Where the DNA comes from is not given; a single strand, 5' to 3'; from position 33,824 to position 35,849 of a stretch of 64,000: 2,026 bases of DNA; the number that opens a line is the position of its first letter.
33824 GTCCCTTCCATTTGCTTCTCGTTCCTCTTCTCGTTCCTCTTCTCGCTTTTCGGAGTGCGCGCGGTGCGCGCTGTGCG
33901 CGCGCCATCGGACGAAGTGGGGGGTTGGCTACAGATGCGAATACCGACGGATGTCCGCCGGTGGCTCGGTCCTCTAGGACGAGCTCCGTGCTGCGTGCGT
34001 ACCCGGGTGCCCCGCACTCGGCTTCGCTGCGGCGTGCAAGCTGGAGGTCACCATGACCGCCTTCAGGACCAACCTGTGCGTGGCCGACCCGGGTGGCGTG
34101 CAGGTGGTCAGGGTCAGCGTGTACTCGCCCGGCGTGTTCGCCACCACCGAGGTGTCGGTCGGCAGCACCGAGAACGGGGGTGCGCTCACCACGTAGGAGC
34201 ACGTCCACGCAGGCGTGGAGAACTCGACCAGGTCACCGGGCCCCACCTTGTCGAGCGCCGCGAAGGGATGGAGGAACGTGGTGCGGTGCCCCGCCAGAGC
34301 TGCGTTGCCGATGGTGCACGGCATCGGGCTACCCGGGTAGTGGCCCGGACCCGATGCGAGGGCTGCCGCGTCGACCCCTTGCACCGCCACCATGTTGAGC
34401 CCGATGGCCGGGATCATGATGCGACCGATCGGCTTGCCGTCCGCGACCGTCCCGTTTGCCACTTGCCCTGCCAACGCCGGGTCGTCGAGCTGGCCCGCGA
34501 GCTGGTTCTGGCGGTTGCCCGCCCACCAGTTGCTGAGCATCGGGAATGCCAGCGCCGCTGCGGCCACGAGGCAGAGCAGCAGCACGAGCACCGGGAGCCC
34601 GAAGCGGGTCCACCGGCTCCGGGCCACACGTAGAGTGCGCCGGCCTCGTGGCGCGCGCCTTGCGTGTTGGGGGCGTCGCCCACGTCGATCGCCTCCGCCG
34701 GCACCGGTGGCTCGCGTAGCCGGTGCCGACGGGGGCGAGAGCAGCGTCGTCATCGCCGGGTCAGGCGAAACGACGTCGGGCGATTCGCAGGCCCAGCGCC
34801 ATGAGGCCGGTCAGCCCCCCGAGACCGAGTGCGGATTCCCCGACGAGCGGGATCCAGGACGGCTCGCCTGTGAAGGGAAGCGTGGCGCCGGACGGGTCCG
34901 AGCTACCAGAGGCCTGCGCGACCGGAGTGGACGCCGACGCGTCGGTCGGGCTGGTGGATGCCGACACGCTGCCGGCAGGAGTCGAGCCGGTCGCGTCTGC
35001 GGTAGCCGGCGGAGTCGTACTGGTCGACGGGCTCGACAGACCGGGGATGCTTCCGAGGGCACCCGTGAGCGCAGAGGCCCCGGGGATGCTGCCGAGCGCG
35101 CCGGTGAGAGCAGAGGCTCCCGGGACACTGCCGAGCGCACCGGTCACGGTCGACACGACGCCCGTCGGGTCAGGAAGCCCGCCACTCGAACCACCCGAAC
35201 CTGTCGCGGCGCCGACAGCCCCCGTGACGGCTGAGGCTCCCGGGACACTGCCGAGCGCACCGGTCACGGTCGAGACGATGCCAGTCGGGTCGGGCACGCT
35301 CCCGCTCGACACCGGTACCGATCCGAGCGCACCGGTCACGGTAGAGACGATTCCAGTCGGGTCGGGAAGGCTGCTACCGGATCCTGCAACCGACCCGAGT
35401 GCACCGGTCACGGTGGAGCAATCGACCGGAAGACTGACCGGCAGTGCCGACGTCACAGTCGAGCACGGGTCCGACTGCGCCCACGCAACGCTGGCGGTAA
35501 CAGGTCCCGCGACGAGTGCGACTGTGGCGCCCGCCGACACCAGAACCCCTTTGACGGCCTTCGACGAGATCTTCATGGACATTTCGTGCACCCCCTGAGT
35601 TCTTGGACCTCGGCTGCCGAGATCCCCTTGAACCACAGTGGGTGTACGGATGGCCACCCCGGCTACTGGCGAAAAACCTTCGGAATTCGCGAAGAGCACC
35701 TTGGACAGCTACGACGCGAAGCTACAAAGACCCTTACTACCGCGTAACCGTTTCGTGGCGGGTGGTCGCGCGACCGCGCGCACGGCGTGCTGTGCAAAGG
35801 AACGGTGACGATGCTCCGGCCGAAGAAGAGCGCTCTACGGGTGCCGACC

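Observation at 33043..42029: Mirror-image envelope module: two divergent membrane-tethered sigma fusions, each heading an arm with one LPFTG protein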

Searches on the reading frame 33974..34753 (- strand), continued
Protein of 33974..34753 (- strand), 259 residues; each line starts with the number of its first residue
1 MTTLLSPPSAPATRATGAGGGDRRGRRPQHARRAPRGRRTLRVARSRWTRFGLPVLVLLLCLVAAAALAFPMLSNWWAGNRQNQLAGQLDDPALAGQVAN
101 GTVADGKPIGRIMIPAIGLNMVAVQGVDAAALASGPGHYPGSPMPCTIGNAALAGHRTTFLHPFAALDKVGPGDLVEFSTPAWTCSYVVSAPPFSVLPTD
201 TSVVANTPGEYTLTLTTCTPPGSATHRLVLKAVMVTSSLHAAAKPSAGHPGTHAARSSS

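Call 69: search_solved_structures(query=window:33974-34753:-, show_alignments=3, max_evalue=0.001)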
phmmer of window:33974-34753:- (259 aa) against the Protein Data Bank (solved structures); distinct sequences matched with E-value up to 0.001: 47.
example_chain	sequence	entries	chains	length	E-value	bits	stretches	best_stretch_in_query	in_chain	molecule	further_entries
5go5_A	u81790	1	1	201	1.4e-16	64.1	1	105-247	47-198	sortase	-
5go6_A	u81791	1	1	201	6.7e-16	61.8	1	105-247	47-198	Putative secreted protein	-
4d70_A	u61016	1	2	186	9.7e-13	51.4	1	103-233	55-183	SORTASE FAMILY PROTEIN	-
5k9a_A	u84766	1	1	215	1.6e-12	50.8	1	66-235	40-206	Putative fimbrial associated sortase-like protein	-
5cuw_A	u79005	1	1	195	2e-12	50.4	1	75-247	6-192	SrtE1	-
8gr6_A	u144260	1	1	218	6.8e-12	48.7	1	111-233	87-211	Sortase-like protein, putative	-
6bwe_A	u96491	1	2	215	2e-11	47.1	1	98-235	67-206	Putative fimbrial associated sortase-like protein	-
8t28_A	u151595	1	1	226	4.8e-11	45.9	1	91-234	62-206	Class C sortase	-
2xwg_A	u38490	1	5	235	5.1e-11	45.8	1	109-232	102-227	SORTASE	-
5uus_A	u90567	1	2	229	9.6e-11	44.9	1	101-188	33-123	Possible sortase-like protein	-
8guu_A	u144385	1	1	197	1e-10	44.8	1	111-233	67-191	Sortase-like protein, putative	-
4g1h_A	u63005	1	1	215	3.1e-09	39.9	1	107-235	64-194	Sortase family protein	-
4d7w_A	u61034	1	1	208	1.1e-08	38.2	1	109-235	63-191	SORTASE FAMILY PROTEIN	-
2w1k_A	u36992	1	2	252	3.2e-08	36.6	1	86-231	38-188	PUTATIVE SORTASE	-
9iok_A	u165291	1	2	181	4e-08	36.3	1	106-237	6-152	Peptidase C60, sortase A and B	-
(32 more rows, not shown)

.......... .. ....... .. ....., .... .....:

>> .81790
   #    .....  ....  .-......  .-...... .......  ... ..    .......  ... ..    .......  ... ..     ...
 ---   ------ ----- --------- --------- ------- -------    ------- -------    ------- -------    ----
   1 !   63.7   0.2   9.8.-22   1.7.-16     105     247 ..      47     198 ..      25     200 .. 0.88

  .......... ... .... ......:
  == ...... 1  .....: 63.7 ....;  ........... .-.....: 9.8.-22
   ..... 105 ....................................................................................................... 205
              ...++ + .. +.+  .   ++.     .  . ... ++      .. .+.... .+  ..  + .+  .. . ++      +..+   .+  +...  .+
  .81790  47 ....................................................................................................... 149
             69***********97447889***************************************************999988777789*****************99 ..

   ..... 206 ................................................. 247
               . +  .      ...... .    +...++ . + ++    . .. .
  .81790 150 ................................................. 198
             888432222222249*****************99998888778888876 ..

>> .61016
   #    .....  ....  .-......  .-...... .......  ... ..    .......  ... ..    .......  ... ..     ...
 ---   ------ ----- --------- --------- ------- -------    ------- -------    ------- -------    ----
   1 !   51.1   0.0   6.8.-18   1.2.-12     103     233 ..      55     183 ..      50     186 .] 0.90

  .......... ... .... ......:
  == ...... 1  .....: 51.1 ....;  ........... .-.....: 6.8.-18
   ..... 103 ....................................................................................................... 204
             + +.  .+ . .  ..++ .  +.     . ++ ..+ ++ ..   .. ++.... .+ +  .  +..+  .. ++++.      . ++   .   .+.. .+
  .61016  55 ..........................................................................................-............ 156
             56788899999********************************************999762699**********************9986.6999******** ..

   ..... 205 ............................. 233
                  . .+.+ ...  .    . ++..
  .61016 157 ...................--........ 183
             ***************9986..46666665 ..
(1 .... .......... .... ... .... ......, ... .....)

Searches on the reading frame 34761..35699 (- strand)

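Call 3: search_protein_families(library=pfam, proteins=[window:34761-35699:-], max_evalue=0.01)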
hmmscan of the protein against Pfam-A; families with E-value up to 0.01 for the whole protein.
window:34761-35699:- (312 aa): 0 families

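Call 4: search_protein_families(library=ncbifam, proteins=[window:34761-35699:-], max_evalue=0.01)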
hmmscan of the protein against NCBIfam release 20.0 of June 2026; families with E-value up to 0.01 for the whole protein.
window:34761-35699:- (312 aa): 0 families

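Call 74: search_protein_families(library=pfam, proteins=[window:34761-35582:-], max_evalue=5)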
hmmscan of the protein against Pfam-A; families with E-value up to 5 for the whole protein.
window:34761-35582:- (273 aa): 1 family
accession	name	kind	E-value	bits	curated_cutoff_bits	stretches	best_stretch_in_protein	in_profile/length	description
PF21699.3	TM1266-like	-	0.59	10.6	27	0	170-183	58-71/74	Iron-only hydrogenase system regulator, putative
